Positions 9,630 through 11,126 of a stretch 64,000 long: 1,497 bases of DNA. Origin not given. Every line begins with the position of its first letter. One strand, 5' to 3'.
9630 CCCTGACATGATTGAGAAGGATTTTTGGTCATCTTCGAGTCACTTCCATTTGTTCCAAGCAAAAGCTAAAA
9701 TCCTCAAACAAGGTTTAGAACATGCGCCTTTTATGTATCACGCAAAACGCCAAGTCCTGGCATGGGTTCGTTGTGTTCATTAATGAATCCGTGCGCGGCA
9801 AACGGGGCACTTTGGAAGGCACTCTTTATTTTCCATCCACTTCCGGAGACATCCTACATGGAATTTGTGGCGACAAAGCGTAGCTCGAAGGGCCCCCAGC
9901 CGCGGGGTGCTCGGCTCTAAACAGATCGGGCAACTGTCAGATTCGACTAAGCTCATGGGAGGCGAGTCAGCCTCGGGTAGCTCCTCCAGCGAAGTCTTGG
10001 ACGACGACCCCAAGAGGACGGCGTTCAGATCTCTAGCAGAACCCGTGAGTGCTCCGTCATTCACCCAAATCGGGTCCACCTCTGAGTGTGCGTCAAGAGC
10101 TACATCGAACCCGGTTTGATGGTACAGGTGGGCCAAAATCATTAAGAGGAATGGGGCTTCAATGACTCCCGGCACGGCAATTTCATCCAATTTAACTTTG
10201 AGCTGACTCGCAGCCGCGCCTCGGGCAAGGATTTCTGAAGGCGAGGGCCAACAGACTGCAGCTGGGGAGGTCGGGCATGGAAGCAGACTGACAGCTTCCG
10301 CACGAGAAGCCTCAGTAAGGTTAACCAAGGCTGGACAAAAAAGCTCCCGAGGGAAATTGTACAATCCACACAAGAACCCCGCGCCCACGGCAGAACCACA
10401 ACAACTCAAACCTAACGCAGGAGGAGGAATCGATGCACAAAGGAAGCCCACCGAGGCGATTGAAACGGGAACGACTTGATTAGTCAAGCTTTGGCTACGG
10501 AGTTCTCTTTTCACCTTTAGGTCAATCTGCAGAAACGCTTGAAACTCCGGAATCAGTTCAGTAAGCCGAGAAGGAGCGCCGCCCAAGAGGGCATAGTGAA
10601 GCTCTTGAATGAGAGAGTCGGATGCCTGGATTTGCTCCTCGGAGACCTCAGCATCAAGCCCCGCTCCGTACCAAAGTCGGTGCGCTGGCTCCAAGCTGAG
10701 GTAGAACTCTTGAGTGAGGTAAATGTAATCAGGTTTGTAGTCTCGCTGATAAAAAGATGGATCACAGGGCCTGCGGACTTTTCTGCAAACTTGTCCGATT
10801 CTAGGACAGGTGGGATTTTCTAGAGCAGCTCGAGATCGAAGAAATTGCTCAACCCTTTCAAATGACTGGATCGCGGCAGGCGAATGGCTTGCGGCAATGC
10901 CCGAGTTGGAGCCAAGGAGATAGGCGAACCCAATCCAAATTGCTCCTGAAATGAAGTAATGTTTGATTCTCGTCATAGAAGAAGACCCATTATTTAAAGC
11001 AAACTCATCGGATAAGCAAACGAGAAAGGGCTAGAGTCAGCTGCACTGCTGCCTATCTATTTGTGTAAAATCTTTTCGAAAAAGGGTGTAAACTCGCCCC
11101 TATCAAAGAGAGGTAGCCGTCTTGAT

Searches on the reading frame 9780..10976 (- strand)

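Call 76: search_protein_families(library=pfam, proteins=[window:9780-10976:-], max_evalue=0.001)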
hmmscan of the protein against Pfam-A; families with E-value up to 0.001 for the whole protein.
window:9780-10976:- (398 aa): 6 families
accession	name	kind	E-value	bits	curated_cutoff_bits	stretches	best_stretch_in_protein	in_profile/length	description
PF13639.12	zf-RING_2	-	1.3e-08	35.5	27.3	1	347-394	1-44/44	Ring finger domain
PF00097.31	zf-C3HC4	-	4.7e-06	26.8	21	1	349-393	1-40/40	Zinc finger, C3HC4 type (RING finger)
PF12861.13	zf-ANAPC11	-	6.3e-06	26.6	25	1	348-396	14-60/65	Anaphase-promoting complex subunit 11 RING-H2 finger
PF12678.13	zf-rbx1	-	1.2e-05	25.9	31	1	347-394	12-55/55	RING-H2 zinc finger domain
PF17123.11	zf-RING_11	-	0.00014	22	27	1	349-377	2-29/29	RING-like zinc finger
PF13923.12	zf-C3HC4_2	-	0.00032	20.9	27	0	349-393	2-40/40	Zinc finger, C3HC4 type (RING finger)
